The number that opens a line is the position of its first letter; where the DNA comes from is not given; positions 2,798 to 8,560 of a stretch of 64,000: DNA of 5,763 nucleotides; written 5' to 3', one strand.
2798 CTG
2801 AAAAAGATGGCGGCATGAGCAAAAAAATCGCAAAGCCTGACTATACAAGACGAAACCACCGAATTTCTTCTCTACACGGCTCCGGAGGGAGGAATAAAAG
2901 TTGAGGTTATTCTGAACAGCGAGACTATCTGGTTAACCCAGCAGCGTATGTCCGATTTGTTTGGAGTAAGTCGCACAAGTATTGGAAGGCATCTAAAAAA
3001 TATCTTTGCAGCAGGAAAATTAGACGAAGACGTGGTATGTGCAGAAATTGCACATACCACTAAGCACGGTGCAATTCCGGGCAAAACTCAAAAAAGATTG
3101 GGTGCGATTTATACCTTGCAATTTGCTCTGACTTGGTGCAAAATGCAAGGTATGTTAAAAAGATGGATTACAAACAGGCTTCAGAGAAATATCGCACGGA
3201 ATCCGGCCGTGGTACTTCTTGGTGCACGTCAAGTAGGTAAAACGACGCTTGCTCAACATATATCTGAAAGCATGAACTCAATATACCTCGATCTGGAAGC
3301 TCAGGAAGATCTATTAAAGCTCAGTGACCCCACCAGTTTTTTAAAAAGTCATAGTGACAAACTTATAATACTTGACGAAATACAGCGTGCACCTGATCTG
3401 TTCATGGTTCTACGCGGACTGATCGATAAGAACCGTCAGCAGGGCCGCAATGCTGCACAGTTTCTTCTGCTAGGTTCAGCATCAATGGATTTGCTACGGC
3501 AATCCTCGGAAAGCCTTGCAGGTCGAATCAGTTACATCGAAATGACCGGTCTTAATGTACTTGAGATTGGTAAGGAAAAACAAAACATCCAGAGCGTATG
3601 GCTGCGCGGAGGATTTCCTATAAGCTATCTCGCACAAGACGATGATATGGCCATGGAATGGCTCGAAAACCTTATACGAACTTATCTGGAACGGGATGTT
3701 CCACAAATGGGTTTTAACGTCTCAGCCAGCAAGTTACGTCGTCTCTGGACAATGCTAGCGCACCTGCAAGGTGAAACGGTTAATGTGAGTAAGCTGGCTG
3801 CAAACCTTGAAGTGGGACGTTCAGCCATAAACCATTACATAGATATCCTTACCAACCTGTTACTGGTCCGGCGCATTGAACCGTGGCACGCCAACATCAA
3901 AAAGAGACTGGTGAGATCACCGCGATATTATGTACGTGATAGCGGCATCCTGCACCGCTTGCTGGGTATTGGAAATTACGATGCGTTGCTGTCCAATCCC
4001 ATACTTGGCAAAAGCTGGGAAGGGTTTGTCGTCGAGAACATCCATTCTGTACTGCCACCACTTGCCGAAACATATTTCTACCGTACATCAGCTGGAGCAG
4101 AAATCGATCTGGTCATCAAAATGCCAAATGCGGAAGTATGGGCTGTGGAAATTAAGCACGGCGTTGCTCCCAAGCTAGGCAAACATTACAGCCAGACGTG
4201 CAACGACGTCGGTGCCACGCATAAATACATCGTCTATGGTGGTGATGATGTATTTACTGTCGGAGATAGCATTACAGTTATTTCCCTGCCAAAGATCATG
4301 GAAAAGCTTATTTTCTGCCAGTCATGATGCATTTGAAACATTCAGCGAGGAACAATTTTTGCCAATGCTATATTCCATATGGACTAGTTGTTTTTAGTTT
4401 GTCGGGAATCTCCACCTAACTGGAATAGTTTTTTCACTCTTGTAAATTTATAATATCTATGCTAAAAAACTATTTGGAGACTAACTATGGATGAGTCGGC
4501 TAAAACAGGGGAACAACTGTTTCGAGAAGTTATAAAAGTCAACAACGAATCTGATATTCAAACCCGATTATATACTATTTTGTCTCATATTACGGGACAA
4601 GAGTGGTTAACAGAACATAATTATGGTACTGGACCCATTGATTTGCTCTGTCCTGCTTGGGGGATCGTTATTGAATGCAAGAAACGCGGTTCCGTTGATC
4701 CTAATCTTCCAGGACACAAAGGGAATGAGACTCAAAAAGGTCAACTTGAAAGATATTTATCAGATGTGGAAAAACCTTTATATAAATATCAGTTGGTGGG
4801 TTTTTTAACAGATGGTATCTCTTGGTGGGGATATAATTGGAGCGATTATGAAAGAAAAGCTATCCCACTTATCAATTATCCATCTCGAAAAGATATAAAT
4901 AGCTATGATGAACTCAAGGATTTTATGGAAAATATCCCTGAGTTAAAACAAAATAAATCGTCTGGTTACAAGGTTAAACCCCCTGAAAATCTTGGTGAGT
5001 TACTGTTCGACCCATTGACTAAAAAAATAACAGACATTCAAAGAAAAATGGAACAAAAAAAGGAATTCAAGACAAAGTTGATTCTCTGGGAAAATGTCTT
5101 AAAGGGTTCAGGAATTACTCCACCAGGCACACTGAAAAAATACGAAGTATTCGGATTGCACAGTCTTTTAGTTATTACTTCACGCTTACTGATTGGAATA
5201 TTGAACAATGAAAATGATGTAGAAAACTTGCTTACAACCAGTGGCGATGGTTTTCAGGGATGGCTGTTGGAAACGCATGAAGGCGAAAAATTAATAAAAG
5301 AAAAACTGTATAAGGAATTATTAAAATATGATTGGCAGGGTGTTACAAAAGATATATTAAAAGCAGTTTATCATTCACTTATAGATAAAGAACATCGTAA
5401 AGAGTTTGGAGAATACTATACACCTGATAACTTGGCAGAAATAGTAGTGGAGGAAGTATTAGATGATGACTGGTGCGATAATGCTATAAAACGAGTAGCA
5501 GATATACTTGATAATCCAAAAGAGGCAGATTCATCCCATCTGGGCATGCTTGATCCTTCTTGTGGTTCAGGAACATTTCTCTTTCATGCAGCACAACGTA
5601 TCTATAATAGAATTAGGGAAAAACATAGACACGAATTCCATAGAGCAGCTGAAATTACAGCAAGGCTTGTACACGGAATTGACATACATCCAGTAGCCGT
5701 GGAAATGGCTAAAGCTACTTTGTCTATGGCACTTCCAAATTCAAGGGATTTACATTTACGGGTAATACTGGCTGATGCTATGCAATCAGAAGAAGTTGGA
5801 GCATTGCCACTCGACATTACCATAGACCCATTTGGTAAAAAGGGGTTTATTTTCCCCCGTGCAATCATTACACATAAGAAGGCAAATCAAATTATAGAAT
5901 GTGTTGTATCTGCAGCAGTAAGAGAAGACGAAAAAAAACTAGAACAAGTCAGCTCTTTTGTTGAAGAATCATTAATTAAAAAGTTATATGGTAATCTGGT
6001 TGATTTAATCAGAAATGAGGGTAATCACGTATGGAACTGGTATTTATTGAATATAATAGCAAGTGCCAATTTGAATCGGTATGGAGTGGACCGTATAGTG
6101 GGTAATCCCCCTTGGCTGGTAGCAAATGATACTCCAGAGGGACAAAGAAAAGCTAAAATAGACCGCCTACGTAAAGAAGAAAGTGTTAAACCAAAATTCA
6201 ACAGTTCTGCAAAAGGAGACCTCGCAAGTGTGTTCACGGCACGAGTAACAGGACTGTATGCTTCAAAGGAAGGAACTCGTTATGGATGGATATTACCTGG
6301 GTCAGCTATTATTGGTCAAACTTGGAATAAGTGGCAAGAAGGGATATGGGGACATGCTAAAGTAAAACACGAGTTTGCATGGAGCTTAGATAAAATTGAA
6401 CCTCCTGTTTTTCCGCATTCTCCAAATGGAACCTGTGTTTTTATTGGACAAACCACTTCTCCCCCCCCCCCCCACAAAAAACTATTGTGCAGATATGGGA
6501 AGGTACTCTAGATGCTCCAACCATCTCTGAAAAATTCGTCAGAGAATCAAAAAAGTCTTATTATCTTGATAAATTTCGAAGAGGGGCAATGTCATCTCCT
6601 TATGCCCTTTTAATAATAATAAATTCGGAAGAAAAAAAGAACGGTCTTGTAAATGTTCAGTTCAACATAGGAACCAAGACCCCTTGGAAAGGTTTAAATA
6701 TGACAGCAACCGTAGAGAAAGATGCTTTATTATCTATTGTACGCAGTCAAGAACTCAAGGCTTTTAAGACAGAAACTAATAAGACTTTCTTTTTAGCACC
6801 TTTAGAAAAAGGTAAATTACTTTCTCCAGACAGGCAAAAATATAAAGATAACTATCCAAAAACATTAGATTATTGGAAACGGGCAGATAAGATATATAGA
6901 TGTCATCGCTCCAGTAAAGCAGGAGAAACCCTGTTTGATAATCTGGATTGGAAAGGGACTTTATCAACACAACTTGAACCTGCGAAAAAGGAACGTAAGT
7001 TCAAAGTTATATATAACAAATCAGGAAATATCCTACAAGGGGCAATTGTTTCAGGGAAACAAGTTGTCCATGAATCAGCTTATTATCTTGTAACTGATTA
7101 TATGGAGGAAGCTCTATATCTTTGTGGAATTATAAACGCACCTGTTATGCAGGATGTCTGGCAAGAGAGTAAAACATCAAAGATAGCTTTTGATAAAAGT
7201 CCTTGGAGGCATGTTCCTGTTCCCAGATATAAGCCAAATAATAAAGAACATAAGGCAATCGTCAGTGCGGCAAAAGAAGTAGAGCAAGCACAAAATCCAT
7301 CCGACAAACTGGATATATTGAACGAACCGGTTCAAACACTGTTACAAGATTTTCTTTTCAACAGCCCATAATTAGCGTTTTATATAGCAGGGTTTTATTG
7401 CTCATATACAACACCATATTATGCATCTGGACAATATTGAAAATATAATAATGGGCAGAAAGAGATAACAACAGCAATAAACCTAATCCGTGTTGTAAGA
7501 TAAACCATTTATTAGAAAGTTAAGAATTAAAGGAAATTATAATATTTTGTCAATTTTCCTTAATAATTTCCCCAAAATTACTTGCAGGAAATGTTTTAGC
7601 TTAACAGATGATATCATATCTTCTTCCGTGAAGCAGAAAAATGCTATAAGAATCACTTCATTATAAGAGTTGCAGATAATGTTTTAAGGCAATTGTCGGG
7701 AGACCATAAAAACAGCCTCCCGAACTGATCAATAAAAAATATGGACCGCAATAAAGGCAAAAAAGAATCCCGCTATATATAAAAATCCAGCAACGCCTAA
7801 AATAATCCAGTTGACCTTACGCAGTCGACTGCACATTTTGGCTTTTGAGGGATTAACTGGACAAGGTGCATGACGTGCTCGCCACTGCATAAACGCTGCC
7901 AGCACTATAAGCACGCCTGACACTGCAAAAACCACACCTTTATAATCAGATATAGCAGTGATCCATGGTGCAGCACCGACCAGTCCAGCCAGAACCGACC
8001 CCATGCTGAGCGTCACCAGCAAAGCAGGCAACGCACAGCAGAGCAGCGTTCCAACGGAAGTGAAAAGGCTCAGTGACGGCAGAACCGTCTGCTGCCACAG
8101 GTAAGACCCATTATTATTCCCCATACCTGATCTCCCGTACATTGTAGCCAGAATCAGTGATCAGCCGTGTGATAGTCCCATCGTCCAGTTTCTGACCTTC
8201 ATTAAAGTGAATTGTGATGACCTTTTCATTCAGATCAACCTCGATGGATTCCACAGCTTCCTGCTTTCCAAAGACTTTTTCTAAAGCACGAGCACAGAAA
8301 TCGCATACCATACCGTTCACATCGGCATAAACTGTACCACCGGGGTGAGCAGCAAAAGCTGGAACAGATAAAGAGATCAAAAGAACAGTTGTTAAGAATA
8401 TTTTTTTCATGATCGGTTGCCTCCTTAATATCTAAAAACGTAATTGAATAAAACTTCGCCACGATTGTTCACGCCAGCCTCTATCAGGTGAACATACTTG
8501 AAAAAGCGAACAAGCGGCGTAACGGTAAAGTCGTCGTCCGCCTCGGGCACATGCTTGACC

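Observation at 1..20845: About 20.7-kb mosaic defence island abutting the 3' end of tRNA-Ser(GGA)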

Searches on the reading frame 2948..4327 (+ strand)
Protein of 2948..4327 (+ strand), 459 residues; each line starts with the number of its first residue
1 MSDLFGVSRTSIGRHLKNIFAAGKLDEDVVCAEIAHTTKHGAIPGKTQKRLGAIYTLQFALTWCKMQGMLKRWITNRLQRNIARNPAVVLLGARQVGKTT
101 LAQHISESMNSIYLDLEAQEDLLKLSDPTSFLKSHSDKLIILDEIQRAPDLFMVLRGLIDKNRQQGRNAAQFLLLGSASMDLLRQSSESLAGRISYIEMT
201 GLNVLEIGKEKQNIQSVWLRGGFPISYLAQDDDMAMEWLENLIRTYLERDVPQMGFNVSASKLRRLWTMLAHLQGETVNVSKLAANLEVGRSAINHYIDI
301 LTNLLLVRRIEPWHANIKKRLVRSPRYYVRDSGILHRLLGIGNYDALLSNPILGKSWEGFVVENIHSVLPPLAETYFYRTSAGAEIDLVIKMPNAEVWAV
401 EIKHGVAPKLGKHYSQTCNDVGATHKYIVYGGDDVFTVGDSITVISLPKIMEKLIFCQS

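Call 6: search_protein_families(library=pfam, proteins=[window:2948-4327:+], max_evalue=0.01)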
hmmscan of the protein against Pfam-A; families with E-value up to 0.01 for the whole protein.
window:2948-4327:+ (459 aa): 8 families
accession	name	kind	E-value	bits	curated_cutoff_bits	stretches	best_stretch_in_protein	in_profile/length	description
PF13635.12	DUF4143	-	5.8e-44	150.1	28.1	1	248-404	1-159/160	Domain of unknown function (DUF4143)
PF13173.12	AAA_14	-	2.9e-26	92.4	27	1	85-207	2-128/129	AAA domain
PF08279.18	HTH_11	-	2.7e-05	24.4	25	0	269-305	8-43/55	HTH domain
PF01022.26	HTH_5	-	0.0037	17.6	22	0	278-307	16-45/47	Bacterial regulatory protein, arsR family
PF13401.12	AAA_22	-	0.0068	17.2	27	0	130-178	77-124/130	AAA domain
PF05496.18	RuvB_N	-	0.0073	16.5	27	0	70-148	19-96/159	Holliday junction DNA helicase RuvB P-loop domain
PF07728.20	AAA_5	-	0.0085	16.5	22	0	67-165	8-96/139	AAA domain (dynein-related subfamily)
PF13191.12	AAA_16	-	0.0095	16.9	32.6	0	83-110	21-49/167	AAA ATPase domain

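Call 8: search_protein_families(library=padloc, proteins=[window:2948-4327:+], max_evalue=0.001)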
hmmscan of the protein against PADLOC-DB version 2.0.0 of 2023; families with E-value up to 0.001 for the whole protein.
window:2948-4327:+ (459 aa): 33 families (the best 25 are shown)
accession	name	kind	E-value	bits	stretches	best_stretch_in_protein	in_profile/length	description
PDLC04790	PDC-S01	-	3.2e-92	307.4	2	211-450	171-417/422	-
PDLC04789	PDC-S01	-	2.9e-53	179.3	1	69-407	1-343/375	-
PDLC04791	PDC-S01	-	4.5e-30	102.6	1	72-408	4-355/395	-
PDLC04787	PDC-S01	-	2.5e-27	93.8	1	65-343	5-308/412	-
PDLC04788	PDC-S01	-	5.3e-21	73.1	2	69-205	1-148/448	-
PDLC04786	PDC-S01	-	1.1e-15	55.3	2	70-164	3-115/439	-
PDLC04792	PDC-S01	-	2.9e-14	50.5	2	69-163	1-113/452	-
PDLC04884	PDC-S05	-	2.7e-13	47.7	1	1-49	33-81/85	-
PDLC04867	PDC-S05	-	2.1e-10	38.8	1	1-50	36-85/93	-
PDLC04883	PDC-S05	-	3.6e-09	34.6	1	1-41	34-74/87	-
PDLC04861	PDC-S05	-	4.5e-09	34.1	1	1-42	35-76/83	-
PDLC04881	PDC-S05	-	6.4e-09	33.7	1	1-41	35-75/82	-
PDLC04858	PDC-S05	-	1.2e-08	32.8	1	1-43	35-77/138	-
PDLC04854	PDC-S05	-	1.3e-08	32.7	1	1-43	34-76/212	-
PDLC04874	PDC-S05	-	3e-08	31.4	1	1-79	34-111/165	-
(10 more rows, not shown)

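Call 9: search_protein_families(library=ncbifam, proteins=[window:2948-4327:+], max_evalue=0.001)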
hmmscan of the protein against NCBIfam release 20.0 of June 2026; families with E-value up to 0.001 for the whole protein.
window:2948-4327:+ (459 aa): 1 family
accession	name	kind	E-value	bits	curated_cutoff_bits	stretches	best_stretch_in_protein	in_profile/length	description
NF000868.0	PRK00080.1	equivalog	0.00068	18.6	282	0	86-148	52-114/330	Holliday junction branch migration DNA helicase RuvB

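Call 11: find_encoding_contigs(protein=window:2948-4327:+, flank=10000, max_places=6)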
Protein window:2948-4327:+ (459 aa): no gene with exactly this product is on record in the collection.

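Call 12: find_encoding_contigs(protein=window:3152-4327:+, flank=10000, max_places=6)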
Protein window:3152-4327:+ (391 aa): no gene with exactly this product is on record in the collection.

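Call 75: search_protein_families(library=phrogs, proteins=[window:3152-4327:+], max_evalue=0.0001)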
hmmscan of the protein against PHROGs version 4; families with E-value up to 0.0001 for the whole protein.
window:3152-4327:+ (391 aa): 1 family
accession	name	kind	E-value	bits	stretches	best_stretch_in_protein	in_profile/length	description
phrog_168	-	DNA, RNA and nucleotide metabolism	1.4e-05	25.9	1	17-94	42-127/314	clamp loader of DNA polymerase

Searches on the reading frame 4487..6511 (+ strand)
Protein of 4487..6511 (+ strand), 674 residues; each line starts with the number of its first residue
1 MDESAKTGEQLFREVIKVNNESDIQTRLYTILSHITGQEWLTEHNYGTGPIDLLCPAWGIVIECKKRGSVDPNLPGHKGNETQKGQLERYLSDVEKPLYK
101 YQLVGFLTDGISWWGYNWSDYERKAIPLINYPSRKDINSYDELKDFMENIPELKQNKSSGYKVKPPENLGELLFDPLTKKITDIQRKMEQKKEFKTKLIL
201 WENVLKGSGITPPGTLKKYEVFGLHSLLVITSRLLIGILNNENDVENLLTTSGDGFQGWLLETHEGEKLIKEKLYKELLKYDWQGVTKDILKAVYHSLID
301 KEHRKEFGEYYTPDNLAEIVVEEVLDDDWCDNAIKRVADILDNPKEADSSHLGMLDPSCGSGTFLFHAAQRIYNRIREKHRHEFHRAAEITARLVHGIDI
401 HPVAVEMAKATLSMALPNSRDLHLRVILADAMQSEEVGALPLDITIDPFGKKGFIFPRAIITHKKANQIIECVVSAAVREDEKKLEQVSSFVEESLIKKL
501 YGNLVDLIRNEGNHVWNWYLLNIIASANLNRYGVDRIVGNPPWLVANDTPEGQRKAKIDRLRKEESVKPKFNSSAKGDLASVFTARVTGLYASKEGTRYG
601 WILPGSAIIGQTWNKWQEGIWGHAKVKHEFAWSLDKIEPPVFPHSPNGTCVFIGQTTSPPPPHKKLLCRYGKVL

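Call 6: search_protein_families(library=pfam, proteins=[window:4487-6511:+], max_evalue=0.01)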
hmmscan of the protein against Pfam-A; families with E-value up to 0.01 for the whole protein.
window:4487-6511:+ (674 aa): 6 families
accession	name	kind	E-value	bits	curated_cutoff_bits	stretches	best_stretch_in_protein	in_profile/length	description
PF02384.22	N6_Mtase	-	3.1e-09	37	20.4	1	288-442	3-126/311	N-6 DNA Methylase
PF07669.17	Eco57I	-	5.1e-09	36.9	25.3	1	396-627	4-160/171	Eco57I restriction-modification methylase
PF01170.24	UPF0020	-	5e-07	30.1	22.3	1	354-416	32-100/197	RMKL-like, methyltransferase domain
PF20473.4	MmeI_Mtase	-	8.1e-07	28.9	27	1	351-415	20-85/259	MmeI, DNA-methyltransferase domain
PF13847.12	Methyltransf_31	-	0.0003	20.9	27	1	349-411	2-47/145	Methyltransferase domain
PF18742.7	DpnII-MboI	-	0.0015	18.5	27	1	13-66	26-83/150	REase_DpnII-MboI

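Call 8: search_protein_families(library=padloc, proteins=[window:4487-6511:+], max_evalue=0.001)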
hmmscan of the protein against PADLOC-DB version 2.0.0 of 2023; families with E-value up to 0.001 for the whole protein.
window:4487-6511:+ (674 aa): 33 families (the best 25 are shown)
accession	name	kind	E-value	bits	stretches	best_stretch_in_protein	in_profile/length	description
PDLC03630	REase_MTase_IIG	-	3e-34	116.1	1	274-607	331-681/1100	Type IIG restriction enzyme-methyltransferase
PDLC03580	REase_II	-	9.8e-19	64.7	1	286-556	357-639/1112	Type II restriction enzyme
PDLC03599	REase_MTase_IIG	-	3.8e-14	49.5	1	256-443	251-451/959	Type IIG restriction enzyme-methyltransferase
PDLC03338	MTase_II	-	4.3e-13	46.8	1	291-451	113-257/604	Type II methyltransferase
PDLC04134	mad2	-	7.3e-13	46.1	1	272-447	235-364/492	mads_2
PDLC02529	PglX|PglXI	-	7.8e-12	41.7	1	289-415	182-293/1189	PglX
PDLC03335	MTase_II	-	9.6e-12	42.3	1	291-434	63-184/607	Type II methyltransferase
PDLC02643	DrmMI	-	1.5e-11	40.9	1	293-382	541-632/1347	DrmMI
PDLC03625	REase_MTase_IIG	-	2.1e-10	37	1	286-421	384-496/1109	Type IIG restriction enzyme-methyltransferase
PDLC03598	REase_MTase_IIG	-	1.5e-09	34.3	1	267-415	273-435/912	Type IIG restriction enzyme-methyltransferase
PDLC03627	REase_MTase_IIG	-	2.7e-09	33.3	1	255-412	295-478/1136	Type IIG restriction enzyme-methyltransferase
PDLC03026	MTase_I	-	7.1e-08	30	1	272-452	104-266/487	Type I methyltransferase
PDLC03603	REase_MTase_IIG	-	8.2e-08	28.7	1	280-415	269-394/1016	Type IIG restriction enzyme-methyltransferase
PDLC02644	DrmMI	-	8.2e-08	28.6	1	260-380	17-139/988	DrmMI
PDLC03631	REase_MTase_IIG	-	1.2e-07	28.1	1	298-436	300-434/1086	Type IIG restriction enzyme-methyltransferase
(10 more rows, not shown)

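Call 9: search_protein_families(library=ncbifam, proteins=[window:4487-6511:+], max_evalue=0.001)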
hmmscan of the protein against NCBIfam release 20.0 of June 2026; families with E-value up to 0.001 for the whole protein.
window:4487-6511:+ (674 aa): 5 families
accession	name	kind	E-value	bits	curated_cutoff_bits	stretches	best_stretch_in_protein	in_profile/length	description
NF033451.1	BREX_2_MTaseX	equivalog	7.4e-10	37.2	400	1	289-415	178-289/1185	BREX-2 system adenine-specific DNA-methyltransferase PglX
NF047738.1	antiphage_MADS2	equivalog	1.8e-09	36.4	720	1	276-383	279-364/654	methylation-associated defense system DNA methyltransferase MAD2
NF033455.1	BREX_6_MTaseX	exception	5.7e-07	27.4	900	1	351-414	329-398/1319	BREX-6 system adenine-specific DNA-methyltransferase PglX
NF033452.1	BREX_1_MTaseX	exception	0.00061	17.7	500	1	342-419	307-382/1210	BREX-1 system adenine-specific DNA-methyltransferase PglX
TIGR02987.1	met_A_Alw26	exception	0.00075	18.3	353.5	0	305-415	1-86/523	Alw26I/Eco31I/Esp3I family type II restriction adenine-specific DNA-methyltransferase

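Call 75: search_protein_families(library=phrogs, proteins=[window:4487-6511:+], max_evalue=0.0001)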
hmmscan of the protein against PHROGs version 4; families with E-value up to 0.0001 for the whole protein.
window:4487-6511:+ (674 aa): 3 families
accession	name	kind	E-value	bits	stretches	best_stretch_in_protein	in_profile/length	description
phrog_16674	-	other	4.9e-20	71.9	1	277-412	374-490/1364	DNA methyltransferase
phrog_2713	-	unknown function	1e-06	29.1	0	272-322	151-206/520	-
phrog_25988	-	unknown function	6.6e-05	21.3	0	298-379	540-622/1429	-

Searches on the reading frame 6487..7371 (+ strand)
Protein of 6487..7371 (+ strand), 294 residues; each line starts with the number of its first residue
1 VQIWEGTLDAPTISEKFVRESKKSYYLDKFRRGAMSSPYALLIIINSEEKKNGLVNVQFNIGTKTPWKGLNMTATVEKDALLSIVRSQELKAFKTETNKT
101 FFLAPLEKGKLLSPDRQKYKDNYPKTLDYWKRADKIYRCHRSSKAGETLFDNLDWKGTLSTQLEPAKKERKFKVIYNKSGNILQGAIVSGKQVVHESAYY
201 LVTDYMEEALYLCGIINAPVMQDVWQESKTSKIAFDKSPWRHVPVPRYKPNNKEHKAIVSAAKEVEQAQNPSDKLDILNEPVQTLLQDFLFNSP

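Call 6: search_protein_families(library=pfam, proteins=[window:6487-7371:+], max_evalue=0.01)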
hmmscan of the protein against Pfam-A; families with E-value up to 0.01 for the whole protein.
window:6487-7371:+ (294 aa): 0 families

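Call 8: search_protein_families(library=padloc, proteins=[window:6487-7371:+], max_evalue=0.001)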
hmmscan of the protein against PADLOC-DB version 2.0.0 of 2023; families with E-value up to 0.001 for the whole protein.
window:6487-7371:+ (294 aa): 2 families
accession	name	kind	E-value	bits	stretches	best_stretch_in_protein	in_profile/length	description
PDLC03630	REase_MTase_IIG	-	2.7e-14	50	1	30-274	801-1060/1100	Type IIG restriction enzyme-methyltransferase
PDLC03580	REase_II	-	2.5e-05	20.3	1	59-270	850-1065/1112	Type II restriction enzyme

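Call 9: search_protein_families(library=ncbifam, proteins=[window:6487-7371:+], max_evalue=0.001)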
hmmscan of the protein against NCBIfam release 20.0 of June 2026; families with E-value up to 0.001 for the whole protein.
window:6487-7371:+ (294 aa): 0 families

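Call 75: search_protein_families(library=phrogs, proteins=[window:6487-7371:+], max_evalue=0.0001)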
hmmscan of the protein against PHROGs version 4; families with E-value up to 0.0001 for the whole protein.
window:6487-7371:+ (294 aa): 0 families

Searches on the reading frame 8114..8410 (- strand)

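Call 6: search_protein_families(library=pfam, proteins=[window:8114-8410:-], max_evalue=0.01)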
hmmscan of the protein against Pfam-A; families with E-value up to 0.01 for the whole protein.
window:8114-8410:- (98 aa): 1 family
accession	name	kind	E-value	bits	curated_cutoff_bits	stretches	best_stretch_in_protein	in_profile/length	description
PF00403.32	HMA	-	4.3e-08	33.9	24.8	1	30-89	3-61/62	Heavy-metal-associated domain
